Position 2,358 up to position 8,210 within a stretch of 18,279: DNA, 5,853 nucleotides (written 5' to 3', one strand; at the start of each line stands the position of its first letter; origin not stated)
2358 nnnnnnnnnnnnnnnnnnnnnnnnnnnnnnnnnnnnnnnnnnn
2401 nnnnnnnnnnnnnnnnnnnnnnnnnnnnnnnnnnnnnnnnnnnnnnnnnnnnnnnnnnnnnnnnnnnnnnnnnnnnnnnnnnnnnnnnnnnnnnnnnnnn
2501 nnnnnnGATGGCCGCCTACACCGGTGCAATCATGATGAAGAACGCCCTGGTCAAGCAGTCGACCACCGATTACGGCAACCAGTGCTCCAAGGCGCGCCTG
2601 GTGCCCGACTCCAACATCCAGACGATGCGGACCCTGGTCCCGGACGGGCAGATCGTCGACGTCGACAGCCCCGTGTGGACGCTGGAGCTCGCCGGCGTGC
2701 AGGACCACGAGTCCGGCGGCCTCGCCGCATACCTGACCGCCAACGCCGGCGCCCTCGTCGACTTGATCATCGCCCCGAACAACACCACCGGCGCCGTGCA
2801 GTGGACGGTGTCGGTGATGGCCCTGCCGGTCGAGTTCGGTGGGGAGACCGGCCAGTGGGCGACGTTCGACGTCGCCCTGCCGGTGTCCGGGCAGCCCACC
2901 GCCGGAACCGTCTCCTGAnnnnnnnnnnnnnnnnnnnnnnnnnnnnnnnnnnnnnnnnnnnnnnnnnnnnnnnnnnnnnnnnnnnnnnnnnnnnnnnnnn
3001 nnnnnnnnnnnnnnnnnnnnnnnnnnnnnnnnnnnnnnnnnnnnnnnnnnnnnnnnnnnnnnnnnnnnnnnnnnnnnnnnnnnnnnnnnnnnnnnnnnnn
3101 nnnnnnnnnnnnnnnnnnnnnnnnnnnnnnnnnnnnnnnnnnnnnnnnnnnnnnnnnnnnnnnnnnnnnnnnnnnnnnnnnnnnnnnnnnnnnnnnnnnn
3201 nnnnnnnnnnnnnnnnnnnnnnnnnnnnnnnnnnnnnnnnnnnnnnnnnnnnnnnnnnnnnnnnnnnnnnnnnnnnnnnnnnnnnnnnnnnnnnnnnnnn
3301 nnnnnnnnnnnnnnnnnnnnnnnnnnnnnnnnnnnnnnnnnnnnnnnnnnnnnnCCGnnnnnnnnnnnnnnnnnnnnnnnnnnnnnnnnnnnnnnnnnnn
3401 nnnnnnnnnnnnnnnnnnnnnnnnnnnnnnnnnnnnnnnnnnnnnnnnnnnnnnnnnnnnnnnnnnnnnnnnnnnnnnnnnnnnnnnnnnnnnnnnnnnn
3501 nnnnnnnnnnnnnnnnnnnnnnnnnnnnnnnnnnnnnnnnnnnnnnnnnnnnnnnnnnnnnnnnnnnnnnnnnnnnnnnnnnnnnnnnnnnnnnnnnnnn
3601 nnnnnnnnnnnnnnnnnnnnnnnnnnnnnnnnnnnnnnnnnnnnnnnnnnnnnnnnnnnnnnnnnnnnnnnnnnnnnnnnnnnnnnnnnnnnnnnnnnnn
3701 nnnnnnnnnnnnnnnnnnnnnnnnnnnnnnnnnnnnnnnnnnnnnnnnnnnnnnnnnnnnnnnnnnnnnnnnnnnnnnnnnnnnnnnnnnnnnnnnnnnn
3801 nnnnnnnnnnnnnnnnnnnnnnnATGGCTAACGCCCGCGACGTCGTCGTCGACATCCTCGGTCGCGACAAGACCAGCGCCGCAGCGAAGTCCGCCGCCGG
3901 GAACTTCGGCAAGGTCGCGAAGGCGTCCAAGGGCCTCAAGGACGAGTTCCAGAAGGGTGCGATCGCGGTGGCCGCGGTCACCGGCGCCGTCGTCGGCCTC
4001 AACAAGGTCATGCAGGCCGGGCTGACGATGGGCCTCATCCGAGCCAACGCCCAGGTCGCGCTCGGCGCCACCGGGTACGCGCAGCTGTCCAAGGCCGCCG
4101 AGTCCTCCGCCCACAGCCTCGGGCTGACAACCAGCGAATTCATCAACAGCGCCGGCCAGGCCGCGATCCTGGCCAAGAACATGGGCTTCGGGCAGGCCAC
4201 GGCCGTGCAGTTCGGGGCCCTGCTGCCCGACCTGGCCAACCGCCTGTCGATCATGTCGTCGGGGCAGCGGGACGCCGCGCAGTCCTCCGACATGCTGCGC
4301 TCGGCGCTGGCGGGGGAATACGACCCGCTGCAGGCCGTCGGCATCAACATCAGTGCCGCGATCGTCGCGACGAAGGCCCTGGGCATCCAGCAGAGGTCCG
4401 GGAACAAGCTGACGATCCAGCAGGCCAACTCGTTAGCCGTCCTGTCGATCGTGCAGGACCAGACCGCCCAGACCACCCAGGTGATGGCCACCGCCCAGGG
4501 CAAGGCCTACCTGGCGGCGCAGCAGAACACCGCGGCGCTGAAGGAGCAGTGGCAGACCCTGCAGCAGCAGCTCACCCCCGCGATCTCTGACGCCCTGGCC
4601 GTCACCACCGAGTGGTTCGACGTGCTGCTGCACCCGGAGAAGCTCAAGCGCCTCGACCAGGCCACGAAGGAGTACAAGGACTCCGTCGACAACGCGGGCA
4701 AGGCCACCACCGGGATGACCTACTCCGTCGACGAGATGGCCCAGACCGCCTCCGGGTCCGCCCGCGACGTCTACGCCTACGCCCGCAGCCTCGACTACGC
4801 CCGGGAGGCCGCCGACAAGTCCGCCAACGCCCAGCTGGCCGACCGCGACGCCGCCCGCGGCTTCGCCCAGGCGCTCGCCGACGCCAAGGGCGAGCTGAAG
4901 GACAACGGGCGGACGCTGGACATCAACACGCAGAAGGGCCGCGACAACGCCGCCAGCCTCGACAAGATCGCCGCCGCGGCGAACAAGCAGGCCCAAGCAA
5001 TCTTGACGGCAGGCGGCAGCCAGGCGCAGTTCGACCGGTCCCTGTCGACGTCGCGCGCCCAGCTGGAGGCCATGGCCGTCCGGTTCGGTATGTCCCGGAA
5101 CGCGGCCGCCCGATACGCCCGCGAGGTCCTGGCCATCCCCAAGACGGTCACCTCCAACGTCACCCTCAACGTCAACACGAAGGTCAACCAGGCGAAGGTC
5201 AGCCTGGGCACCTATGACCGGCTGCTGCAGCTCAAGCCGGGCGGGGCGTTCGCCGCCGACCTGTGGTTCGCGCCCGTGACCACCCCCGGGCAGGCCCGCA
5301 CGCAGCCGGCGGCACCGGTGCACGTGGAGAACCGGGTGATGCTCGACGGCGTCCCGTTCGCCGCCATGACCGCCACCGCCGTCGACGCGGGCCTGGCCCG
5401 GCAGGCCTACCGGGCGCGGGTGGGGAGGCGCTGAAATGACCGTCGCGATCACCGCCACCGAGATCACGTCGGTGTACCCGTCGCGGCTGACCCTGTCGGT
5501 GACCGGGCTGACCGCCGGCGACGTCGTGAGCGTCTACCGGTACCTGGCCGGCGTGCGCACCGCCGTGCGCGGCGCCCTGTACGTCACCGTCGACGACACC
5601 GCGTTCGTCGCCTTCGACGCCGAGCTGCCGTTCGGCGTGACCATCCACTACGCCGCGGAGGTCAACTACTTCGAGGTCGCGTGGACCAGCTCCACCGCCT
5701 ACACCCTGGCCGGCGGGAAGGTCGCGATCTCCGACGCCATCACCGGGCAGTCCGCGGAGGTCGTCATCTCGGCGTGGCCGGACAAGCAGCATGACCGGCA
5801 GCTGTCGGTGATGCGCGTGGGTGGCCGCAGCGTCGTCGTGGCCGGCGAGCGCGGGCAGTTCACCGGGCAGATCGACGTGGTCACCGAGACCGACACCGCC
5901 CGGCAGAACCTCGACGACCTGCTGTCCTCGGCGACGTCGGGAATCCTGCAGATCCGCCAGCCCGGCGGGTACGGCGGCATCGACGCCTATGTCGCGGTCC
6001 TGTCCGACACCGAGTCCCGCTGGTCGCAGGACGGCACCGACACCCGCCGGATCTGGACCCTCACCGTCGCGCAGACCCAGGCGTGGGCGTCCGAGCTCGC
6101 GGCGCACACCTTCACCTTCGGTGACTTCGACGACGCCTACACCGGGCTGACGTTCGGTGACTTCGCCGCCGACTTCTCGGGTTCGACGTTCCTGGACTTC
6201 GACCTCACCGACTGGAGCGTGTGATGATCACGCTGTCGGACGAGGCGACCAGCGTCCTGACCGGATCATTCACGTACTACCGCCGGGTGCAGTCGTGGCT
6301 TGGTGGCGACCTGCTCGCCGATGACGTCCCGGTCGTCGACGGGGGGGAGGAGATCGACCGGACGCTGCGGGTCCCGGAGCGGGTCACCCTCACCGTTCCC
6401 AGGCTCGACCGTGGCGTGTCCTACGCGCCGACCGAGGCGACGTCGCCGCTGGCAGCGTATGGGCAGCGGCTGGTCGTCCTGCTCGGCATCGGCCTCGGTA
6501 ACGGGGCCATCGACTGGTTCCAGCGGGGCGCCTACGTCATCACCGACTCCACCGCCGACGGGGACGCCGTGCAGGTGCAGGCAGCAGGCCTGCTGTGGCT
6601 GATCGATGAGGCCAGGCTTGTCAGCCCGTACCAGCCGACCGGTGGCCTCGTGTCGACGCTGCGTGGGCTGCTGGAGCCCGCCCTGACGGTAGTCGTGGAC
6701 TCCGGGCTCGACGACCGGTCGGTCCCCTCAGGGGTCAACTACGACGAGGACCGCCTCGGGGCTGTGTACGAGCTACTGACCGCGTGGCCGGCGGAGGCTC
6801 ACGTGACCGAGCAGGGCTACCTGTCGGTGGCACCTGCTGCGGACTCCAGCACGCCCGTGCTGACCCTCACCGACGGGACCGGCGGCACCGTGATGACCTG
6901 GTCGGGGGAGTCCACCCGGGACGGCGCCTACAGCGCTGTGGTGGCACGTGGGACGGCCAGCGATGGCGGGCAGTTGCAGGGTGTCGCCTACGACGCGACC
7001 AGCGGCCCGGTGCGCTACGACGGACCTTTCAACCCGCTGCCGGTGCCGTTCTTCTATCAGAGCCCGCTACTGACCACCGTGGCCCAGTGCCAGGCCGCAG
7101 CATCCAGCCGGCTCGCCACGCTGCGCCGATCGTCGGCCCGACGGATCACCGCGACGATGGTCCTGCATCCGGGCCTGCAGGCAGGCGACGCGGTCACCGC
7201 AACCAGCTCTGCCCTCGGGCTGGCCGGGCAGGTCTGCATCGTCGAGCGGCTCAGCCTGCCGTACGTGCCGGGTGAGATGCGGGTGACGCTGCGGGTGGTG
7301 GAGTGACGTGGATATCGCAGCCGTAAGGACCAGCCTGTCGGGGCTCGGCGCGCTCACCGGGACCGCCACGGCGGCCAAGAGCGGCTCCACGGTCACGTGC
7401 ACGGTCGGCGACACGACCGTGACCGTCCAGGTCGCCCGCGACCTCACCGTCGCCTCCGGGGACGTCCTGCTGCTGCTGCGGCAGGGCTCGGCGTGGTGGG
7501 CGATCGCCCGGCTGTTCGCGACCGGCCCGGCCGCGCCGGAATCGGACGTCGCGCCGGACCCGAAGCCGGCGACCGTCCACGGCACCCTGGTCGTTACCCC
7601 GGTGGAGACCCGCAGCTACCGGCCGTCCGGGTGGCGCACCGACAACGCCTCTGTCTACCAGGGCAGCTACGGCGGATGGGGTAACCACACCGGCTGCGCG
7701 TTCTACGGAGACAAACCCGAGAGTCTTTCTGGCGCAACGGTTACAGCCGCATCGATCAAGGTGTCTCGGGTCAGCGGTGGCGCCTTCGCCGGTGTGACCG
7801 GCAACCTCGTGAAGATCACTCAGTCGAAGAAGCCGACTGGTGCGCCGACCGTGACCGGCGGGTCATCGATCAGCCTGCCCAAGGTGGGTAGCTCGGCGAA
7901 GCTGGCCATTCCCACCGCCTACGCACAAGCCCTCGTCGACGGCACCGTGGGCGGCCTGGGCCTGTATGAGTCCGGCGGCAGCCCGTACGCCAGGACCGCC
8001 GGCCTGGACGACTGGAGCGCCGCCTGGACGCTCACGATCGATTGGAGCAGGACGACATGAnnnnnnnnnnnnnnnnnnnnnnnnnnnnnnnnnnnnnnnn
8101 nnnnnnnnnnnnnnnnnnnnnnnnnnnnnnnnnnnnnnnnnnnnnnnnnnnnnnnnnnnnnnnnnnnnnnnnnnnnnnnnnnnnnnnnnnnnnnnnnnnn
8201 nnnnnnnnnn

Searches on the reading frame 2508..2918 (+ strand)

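Call 69: search_protein_families(library=phrogs, proteins=[window:2508-2918:+], max_evalue=0.001)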
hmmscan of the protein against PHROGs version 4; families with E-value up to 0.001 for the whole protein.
window:2508-2918:+ (136 aa): 1 family
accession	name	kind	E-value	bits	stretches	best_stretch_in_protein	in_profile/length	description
phrog_4574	-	tail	3.3e-12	47.5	1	17-135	18-144/147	major tail protein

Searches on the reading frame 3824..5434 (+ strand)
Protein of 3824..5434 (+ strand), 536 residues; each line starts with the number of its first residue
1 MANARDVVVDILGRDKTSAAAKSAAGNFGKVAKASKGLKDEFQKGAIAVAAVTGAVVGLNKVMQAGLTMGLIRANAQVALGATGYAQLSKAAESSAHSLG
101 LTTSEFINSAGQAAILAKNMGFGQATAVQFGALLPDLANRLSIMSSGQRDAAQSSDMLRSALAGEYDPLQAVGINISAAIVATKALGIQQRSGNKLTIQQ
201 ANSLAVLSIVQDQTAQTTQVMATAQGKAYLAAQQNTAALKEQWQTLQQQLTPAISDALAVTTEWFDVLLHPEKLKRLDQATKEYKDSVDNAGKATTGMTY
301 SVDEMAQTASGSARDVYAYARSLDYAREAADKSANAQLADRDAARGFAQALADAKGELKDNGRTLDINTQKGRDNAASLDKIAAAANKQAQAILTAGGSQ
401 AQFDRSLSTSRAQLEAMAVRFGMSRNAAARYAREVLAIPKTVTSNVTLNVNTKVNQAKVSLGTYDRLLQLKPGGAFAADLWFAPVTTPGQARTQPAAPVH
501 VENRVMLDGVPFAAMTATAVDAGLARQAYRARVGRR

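Call 69: search_protein_families(library=phrogs, proteins=[window:3824-5434:+], max_evalue=0.001)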
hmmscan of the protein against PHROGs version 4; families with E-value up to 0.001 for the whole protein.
window:3824-5434:+ (536 aa): 1 family
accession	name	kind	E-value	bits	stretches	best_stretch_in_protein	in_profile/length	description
phrog_13339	-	tail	3.5e-09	35.4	1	191-479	563-842/2156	tail length tape measure protein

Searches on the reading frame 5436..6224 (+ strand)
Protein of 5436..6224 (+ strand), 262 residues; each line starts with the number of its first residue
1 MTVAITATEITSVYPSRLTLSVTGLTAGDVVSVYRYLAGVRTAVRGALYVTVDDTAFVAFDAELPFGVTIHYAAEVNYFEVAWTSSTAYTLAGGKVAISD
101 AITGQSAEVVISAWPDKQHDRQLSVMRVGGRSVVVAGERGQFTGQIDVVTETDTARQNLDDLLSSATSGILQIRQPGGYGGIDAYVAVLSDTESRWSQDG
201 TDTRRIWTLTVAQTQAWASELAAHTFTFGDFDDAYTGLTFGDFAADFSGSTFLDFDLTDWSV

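Call 69: search_protein_families(library=phrogs, proteins=[window:5436-6224:+], max_evalue=0.001)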
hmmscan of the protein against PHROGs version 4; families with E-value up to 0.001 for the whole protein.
window:5436-6224:+ (262 aa): 1 family
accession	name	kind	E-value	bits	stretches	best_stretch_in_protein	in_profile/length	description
phrog_16363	-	unknown function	5.2e-10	39.2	1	18-213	503-713/757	-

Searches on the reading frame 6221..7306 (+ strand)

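Call 69: search_protein_families(library=phrogs, proteins=[window:6221-7306:+], max_evalue=0.001)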
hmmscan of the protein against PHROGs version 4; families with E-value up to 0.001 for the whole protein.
window:6221-7306:+ (361 aa): 1 family
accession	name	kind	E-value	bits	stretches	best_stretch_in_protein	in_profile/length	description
phrog_1887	-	tail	2.7e-32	113.6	1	2-354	285-648/670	tail protein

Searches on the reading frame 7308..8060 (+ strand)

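Call 69: search_protein_families(library=phrogs, proteins=[window:7308-8060:+], max_evalue=0.001)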
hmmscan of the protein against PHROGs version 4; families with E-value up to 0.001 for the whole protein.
window:7308-8060:+ (250 aa): 3 families
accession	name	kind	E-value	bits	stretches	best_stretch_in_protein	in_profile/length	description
phrog_21973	-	tail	4.1e-10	37.8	1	82-240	3447-3601/3605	tail protein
phrog_25601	-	unknown function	1.9e-08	35.1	1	77-232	141-299/308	-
phrog_11445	-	tail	2e-08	32.6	1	108-239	1844-1992/2001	minor tail protein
